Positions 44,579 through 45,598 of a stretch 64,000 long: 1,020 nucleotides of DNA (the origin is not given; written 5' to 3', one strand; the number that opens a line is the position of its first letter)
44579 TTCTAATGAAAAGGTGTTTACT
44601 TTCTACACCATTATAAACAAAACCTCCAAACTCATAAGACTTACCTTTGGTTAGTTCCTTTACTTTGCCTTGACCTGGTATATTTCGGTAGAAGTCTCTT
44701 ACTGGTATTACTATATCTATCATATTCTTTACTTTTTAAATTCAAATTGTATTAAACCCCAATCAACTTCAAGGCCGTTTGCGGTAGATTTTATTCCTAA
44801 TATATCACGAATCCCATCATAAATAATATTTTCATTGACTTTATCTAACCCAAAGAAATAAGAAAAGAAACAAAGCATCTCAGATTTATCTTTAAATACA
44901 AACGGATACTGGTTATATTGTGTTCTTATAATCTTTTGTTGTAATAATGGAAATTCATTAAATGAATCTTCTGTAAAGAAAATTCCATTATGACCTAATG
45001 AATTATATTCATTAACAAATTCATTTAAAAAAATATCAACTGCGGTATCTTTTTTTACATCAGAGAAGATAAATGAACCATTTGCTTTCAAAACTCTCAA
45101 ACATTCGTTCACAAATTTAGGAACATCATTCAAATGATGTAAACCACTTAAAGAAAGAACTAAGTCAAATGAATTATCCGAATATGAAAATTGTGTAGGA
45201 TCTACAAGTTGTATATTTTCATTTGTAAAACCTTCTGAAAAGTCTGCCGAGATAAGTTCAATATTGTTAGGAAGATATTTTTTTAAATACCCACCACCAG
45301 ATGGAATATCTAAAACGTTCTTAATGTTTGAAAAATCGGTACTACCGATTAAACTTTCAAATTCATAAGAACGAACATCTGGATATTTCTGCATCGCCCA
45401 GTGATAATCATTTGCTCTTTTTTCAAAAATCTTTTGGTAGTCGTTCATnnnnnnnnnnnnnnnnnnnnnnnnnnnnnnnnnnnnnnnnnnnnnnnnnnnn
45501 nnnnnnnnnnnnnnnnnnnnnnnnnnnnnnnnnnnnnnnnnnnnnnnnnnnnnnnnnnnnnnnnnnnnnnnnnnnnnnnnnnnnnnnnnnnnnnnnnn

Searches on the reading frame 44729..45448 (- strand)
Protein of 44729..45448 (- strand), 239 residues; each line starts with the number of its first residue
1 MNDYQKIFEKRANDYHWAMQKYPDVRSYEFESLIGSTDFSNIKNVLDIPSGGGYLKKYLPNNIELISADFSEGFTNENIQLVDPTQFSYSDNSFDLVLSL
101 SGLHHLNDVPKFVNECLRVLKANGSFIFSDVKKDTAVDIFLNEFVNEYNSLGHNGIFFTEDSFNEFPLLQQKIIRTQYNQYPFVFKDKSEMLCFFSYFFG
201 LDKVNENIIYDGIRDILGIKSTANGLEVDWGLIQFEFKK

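Call 62: search_protein_families(library=phrogs, proteins=[window:44729-45448:-], max_evalue=0.00001)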
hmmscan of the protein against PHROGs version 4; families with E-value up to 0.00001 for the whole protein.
window:44729-45448:- (239 aa): 1 family
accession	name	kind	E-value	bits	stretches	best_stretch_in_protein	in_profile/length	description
phrog_4752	-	other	3.8e-07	30.6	1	43-131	53-161/241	tRNA methyltransferase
